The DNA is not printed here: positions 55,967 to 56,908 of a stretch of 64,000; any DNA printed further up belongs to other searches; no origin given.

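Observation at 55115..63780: herA-mre11-rad50-nurA operon extended by an overlapping leader gene, a divergent COG1395-like HTH regulator and a trailing orphan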

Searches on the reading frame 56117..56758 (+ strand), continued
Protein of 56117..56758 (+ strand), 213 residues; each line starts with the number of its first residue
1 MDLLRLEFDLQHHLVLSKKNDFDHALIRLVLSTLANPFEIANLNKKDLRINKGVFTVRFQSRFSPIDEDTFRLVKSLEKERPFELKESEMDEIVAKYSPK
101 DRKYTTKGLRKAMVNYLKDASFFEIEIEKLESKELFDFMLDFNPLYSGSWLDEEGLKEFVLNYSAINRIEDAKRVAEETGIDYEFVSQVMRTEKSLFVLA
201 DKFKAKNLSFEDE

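Call 28: search_solved_structures(query=A1, max_evalue=1, show_alignments=4)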
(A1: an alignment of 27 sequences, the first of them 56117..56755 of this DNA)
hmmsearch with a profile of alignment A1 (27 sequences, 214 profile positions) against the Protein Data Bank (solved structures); distinct sequences matched with E-value up to 1: 5.
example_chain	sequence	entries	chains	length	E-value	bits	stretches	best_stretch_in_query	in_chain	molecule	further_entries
7sq2_A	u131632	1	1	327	0.18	14.7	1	86-204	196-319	Guanine nucleotide-binding protein G(q) subunit alpha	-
5do9_A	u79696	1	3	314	0.36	13.8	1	86-194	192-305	Guanine nucleotide-binding protein G(q) subunit alpha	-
5jjv_A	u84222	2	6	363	0.47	13.4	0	18-80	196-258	Tyrosine recombinase XerH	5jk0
5dcf_A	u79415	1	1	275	0.85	12.6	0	19-95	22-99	Tyrosine recombinase XerD,DNA translocase FtsK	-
1a0p_A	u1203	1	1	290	1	12.3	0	19-95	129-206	SITE-SPECIFIC RECOMBINASE XERD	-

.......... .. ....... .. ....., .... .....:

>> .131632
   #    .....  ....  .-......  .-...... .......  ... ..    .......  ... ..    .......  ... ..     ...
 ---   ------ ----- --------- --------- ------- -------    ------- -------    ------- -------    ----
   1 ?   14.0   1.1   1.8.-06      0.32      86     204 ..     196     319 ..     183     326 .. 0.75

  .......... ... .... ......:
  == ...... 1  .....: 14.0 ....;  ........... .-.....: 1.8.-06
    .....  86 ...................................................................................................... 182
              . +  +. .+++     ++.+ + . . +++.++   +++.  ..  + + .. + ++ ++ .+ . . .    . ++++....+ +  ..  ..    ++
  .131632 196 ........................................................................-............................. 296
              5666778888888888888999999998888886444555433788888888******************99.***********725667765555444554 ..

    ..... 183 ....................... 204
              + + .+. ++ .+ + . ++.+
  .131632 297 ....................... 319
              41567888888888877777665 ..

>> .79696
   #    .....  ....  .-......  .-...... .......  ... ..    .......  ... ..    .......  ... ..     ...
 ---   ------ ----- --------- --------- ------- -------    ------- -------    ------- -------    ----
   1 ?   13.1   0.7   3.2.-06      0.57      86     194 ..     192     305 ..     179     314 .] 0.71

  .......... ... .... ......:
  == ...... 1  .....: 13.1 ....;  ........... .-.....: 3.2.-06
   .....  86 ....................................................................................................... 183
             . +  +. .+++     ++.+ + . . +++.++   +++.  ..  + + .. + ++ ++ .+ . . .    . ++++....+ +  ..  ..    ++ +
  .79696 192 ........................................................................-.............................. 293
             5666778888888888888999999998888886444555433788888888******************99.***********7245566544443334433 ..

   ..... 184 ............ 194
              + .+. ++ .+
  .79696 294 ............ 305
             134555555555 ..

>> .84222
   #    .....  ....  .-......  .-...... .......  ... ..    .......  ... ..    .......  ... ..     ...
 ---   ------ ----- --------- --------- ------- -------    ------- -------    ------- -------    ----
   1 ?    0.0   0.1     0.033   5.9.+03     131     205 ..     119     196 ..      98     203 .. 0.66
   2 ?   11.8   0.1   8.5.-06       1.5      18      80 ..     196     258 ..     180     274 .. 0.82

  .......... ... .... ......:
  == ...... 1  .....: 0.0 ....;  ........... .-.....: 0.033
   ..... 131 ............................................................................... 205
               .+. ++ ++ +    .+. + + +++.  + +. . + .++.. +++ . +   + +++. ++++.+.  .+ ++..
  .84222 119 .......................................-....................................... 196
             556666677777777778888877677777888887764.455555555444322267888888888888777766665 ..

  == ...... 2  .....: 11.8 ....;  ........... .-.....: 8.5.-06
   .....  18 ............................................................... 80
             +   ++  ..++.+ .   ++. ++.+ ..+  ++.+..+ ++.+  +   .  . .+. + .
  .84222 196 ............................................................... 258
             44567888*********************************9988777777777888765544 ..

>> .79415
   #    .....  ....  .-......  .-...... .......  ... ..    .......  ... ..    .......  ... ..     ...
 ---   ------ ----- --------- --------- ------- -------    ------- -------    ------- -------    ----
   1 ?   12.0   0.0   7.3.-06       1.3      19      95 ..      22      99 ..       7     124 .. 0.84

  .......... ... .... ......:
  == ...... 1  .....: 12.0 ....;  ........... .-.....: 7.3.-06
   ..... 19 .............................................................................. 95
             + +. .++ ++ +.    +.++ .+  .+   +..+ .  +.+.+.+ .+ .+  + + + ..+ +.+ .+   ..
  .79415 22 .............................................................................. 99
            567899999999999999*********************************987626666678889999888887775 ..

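Call 34: find_homologous_proteins(query=L011:4307-5887:+, max_evalue=1e-100)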
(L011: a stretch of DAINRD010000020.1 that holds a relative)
Query L011:4307-5887:+ (527 aa): 196 proteins with E <= 1e-100 among 8000 candidates; the best 120 are listed.
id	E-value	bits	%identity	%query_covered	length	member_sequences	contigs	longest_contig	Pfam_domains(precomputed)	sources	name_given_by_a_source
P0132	0.0e+0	1135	96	100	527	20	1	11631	PF01935.24,PF09378.17,PF05872.19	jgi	-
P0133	0.0e+0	1111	94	100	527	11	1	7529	PF01935.24,PF09378.17,PF05872.19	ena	-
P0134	0.0e+0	1081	91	100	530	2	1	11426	PF01935.24,PF09378.17,PF05872.19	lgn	-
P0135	0.0e+0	1067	89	100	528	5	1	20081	PF01935.24,PF09378.17,PF05872.19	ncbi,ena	-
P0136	0.0e+0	1045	87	100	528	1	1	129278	PF01935.24,PF09378.17,PF05872.19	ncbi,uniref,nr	ncbi:ATP-binding protein [Archaeoglobus neptunius]|uniref:ATP-binding protein n=1 Tax=Archaeoglobus 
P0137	0.0e+0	1040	88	100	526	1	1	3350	PF01935.24,PF09378.17,PF05872.19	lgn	-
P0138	0.0e+0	1037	87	100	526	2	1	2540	PF01935.24,PF09378.17,PF05872.19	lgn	-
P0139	0.0e+0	1016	85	99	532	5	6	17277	PF01935.24,PF09378.17,PF05872.19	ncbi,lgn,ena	-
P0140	3.7e-295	997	84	99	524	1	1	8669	PF01935.24,PF09378.17,PF05872.19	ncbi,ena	-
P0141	8.2e-295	996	84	100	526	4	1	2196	PF01935.24,PF09378.17,PF05872.19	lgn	-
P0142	2.3e-280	948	79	100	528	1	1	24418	PF01935.24,PF09378.17,PF05872.19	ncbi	-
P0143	5.9e-270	914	76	100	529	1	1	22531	PF01935.24,PF09378.17,PF05872.19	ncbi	-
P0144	8.7e-267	904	75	100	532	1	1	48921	PF01935.24,PF09378.17,PF05872.19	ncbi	-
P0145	2.9e-262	889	74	99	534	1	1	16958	PF01935.24,PF09378.17,PF05872.19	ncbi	-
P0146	8.4e-257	871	74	99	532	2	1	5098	PF01935.24,PF09378.17,PF05872.19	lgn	-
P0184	1.4e-213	728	61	98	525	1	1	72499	PF01935.24,PF09378.17,PF05872.19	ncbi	-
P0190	1.3e-152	527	48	97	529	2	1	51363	PF01935.24,PF09378.17,PF05872.19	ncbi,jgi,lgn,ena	-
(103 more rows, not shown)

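Call 35: find_encoding_contigs(protein=P0190, flank=6000, max_places=2)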
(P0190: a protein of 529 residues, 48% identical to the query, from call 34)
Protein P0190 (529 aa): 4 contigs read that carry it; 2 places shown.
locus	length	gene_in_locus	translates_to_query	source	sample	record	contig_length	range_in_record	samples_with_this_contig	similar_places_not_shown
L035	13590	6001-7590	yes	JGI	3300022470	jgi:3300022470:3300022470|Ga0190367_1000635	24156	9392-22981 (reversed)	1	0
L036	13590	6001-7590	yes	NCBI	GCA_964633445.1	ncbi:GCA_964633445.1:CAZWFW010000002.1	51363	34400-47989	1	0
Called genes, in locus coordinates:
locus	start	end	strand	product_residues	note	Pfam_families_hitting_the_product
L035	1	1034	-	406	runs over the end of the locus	PF13173:AAA_14, PF13401:AAA_22 (faint)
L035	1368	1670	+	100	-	PF01909:NTP_transf_2, PF18765:Polbeta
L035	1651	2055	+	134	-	PF05168:HEPN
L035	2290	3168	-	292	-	PF01163:RIO1, PF19974:TCAD9 (weak)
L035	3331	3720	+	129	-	PF01058:Oxidored_q6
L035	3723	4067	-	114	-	PF00329:Complex1_30kDa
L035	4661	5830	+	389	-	PF01926:MMR_HSR1, PF02421:FeoB_N (weak), PF08438:YGR210-like_G4, PF02824:TGS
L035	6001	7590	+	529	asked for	PF09378:HAS-barrel, PF01935:DUF87, PF05872:HerA_C (weak)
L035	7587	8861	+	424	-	PF00149:Metallophos, PF12850:Metallophos_2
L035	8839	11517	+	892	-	PF02463:SMC_N, PF13175:AAA_15, PF13304:AAA_21 (faint), PF13476:AAA_23, PF13514:AAA_27 (weak), PF13555:AAA_29 (weak), PF04423:Rad50_zn_hook, PF13166:AAA_13 (weak)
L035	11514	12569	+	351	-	PF09376:NurA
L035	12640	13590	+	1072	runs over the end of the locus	PF25596:CPSase_L_D1, PF02786:CPSase_L_D2, PF02787:CPSase_L_D3, PF25596:CPSase_L_D1, PF02222:ATP-grasp, PF02786:CPSase_L_D2, PF07478:Dala_Dala_lig_C, PF02142:MGS, +8 more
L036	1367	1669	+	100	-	PF01909:NTP_transf_2, PF18765:Polbeta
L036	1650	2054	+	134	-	PF05168:HEPN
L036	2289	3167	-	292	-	PF01163:RIO1, PF19974:TCAD9 (weak)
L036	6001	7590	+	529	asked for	PF09378:HAS-barrel, PF01935:DUF87, PF05872:HerA_C (weak)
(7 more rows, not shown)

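Call 36: find_encoding_contigs(protein=P0136, flank=6000, max_places=1)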
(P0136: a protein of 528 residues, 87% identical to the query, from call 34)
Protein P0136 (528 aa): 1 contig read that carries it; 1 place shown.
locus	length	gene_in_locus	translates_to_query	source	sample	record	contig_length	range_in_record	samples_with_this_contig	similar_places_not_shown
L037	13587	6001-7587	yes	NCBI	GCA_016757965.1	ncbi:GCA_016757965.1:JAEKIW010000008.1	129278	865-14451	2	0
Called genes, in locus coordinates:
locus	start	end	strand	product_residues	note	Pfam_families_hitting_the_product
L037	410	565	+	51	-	-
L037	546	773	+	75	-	PF04055:Radical_SAM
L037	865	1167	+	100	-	-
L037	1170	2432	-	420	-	PF01979:Amidohydro_1, PF07969:Amidohydro_3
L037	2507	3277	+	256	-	PF12802:MarR_2 (weak), PF13412:HTH_24, PF01022:HTH_5 (weak), PF01047:MarR (weak), PF25211:DUF7839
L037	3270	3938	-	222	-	PF12802:MarR_2 (weak), PF24034:DUF7343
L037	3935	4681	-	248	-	PF02540:NAD_synthase, PF03054:tRNA_Me_trans (weak)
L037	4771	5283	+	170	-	PF02915:Rubrerythrin, PF21349:RUBY_RBDX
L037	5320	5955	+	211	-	-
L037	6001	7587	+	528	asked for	PF09378:HAS-barrel, PF01935:DUF87, PF05872:HerA_C (weak)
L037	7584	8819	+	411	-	PF00149:Metallophos, PF12850:Metallophos_2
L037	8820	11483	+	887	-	PF02463:SMC_N, PF13175:AAA_15, PF13476:AAA_23, PF13555:AAA_29 (weak), PF04423:Rad50_zn_hook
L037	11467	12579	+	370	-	PF09376:NurA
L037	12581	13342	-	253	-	PF00378:ECH_1, PF16113:ECH_2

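Call 37: find_encoding_contigs(protein=P0144, flank=7000, max_places=1)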
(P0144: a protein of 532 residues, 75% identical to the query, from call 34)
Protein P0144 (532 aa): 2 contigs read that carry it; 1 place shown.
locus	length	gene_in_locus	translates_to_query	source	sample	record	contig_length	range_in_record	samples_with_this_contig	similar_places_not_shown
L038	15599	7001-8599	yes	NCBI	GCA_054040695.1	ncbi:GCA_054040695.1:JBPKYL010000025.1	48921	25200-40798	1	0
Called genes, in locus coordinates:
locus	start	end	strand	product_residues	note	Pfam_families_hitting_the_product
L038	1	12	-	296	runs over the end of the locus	PF04055:Radical_SAM, PF08608:Wyosine_form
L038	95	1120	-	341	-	PF01497:Peripla_BP_2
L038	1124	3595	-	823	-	PF00801:PKD, PF18911:PKD_4, PF13243:SQHop_cyclase_C (faint), PF00432:Prenyltrans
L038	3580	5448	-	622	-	PF13570:Beta-prop_ACSF4, PF13360:PQQ_2, PF01011:PQQ (faint), PF13360:PQQ_2, PF13570:Beta-prop_ACSF4, PF13360:PQQ_2, PF14478:DUF4430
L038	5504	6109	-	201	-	PF02581:TMP-TENI, PF03060:NMO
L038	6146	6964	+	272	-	PF25133:TYW2_N_2, PF02475:TRM5-TYW2_MTfase, PF01189:Methyltr_RsmB-F (weak), PF05175:MTS (faint), PF13649:Methyltransf_25 (weak)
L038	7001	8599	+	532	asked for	PF09378:HAS-barrel, PF01935:DUF87, PF05872:HerA_C (weak)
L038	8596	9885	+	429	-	PF00149:Metallophos, PF12850:Metallophos_2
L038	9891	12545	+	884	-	PF02463:SMC_N, PF13175:AAA_15 (weak), PF13304:AAA_21 (faint), PF13476:AAA_23, PF04423:Rad50_zn_hook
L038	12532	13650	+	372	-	PF09376:NurA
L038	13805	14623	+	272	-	-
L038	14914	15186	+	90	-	-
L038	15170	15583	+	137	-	PF01850:PIN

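Call 38: find_encoding_contigs(protein=P0184, flank=7000, max_places=1)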
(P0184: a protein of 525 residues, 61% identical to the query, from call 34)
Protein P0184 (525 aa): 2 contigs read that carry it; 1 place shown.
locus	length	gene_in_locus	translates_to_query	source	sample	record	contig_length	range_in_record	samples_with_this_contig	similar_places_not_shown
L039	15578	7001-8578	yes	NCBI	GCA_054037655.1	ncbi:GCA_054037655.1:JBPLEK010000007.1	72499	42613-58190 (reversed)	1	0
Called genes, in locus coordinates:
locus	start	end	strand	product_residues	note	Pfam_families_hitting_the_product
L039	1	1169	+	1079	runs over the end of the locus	PF25596:CPSase_L_D1, PF02786:CPSase_L_D2, PF07478:Dala_Dala_lig_C, PF02787:CPSase_L_D3, PF25596:CPSase_L_D1, PF02222:ATP-grasp, PF02786:CPSase_L_D2, PF07478:Dala_Dala_lig_C, +8 more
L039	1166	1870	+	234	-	PF00731:AIRC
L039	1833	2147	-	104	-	-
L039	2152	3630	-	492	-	PF02310:B12-binding, PF04055:Radical_SAM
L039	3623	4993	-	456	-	PF02310:B12-binding, PF04055:Radical_SAM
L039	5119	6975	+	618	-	PF00493:MCM (faint), PF20030:bpMoxR (weak), PF01078:Mg_chelatase, PF13245:AAA_19 (weak), PF00158:Sigma54_activat, PF20436:LonB_AAA-LID, PF05362:Lon_C, PF13541:ChlI, +6 more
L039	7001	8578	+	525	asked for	PF09378:HAS-barrel, PF01935:DUF87, PF05872:HerA_C (faint)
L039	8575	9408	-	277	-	PF21754:DacZ_A, PF02457:DAC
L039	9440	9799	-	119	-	-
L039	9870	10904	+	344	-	PF00155:Aminotran_1_2, PF04864:Alliinase_C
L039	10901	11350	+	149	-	PF02481:DNA_processg_A (weak), PF18306:LDcluster4, PF03641:Lysine_decarbox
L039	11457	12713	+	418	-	PF00330:Aconitase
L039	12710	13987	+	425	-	PF22641:TiaS_TCKD, PF08489:TiaS_FLD, PF01336:tRNA_anti-codon, PF23783:Zn_ribbon_TiaS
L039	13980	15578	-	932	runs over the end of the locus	PF00133:tRNA-synt_1, PF01406:tRNA-synt_1e (faint), PF09334:tRNA-synt_1g, PF13603:tRNA-synt_1_2, PF09334:tRNA-synt_1g, PF08264:Anticodon_1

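Call 39: find_encoding_contigs(protein=P0139, flank=7000, max_places=2)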
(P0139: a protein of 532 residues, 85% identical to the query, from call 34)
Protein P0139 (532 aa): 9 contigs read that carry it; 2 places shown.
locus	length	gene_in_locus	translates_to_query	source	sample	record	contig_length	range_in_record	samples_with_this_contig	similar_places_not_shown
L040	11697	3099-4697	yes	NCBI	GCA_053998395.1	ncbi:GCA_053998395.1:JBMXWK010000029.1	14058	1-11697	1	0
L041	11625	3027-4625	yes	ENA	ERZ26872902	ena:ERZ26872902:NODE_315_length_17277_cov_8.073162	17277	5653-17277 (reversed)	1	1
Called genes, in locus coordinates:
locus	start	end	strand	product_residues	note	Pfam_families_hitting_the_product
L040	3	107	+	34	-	?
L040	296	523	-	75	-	-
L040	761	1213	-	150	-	PF12840:HTH_20, PF25213:HVO_A0261_N (weak), PF01022:HTH_5, PF12802:MarR_2 (weak), PF13412:HTH_24 (weak), PF09339:HTH_IclR (faint)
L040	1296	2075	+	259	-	PF19872:DUF6345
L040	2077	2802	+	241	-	-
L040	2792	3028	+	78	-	-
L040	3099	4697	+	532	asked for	PF09378:HAS-barrel, PF01935:DUF87, PF05872:HerA_C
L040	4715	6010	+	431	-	PF00149:Metallophos, PF12850:Metallophos_2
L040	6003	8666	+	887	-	-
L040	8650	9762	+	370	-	PF09376:NurA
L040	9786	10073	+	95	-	-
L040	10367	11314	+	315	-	PF02649:GCHY-1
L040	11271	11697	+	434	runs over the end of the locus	PF13091:PLDc_2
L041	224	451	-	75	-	-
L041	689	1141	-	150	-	PF12840:HTH_20, PF25213:HVO_A0261_N (weak), PF01022:HTH_5, PF12802:MarR_2 (weak), PF13412:HTH_24 (weak), PF09339:HTH_IclR (faint)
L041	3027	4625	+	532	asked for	PF09378:HAS-barrel, PF01935:DUF87, PF05872:HerA_C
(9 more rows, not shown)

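Call 63: search_protein_families(library=phrogs, proteins=[window:56117-56755:+], max_evalue=0.01)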
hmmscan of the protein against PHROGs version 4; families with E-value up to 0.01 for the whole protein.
window:56117-56755:+ (213 aa): 0 families

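Call 64: search_protein_families(library=padloc, proteins=[window:56117-56755:+], max_evalue=0.001)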
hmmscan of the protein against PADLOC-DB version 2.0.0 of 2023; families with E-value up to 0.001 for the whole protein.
window:56117-56755:+ (213 aa): 0 families

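Call 74: search_protein_families(library=pfam, proteins=[L005:9272-10036:-, L005:8793-9305:-, L005:5682-8516:-, L019:8303-10228:+, L011:2412-3035:-, L011:3111-3740:-], max_evalue=0.001)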
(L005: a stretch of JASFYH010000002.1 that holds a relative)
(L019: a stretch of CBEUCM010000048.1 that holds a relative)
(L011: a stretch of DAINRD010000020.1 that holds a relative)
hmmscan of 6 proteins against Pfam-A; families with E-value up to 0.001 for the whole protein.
L005:9272-10036:- (254 aa): 1 family
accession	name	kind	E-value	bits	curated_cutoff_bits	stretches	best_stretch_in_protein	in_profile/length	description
PF23958.1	DUF7287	-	2e-10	41.9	27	1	55-108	4-58/157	Family of unknown function (DUF7287)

L005:8793-9305:- (170 aa): 1 family
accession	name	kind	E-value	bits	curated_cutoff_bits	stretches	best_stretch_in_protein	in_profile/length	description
PF23959.1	DUF7288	-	1.8e-11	45.2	27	1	12-147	1-138/184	Family of unknown function (DUF7288)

L005:5682-8516:- (944 aa): 0 families

L019:8303-10228:+ (642 aa): 3 families
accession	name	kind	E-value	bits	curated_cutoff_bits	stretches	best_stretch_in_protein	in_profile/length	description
PF00501.34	AMP-binding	-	2.3e-77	260.8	29.9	1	64-461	3-377/384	AMP-binding enzyme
PF13193.12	AMP-binding_C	-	2.5e-29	102.4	24.5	1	524-602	1-76/76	AMP-binding enzyme C-terminal domain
PF16177.11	ACAS_N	-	2e-17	63.1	27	1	5-61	2-55/55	Acetyl-coenzyme A synthetase N-terminus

L011:2412-3035:- (207 aa): 0 families

L011:3111-3740:- (209 aa): 1 family
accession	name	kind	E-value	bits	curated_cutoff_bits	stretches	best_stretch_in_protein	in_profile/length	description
PF00300.27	His_Phos_1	-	1.5e-09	38.2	21.7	1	61-135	1-78/194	Histidine phosphatase superfamily (branch 1)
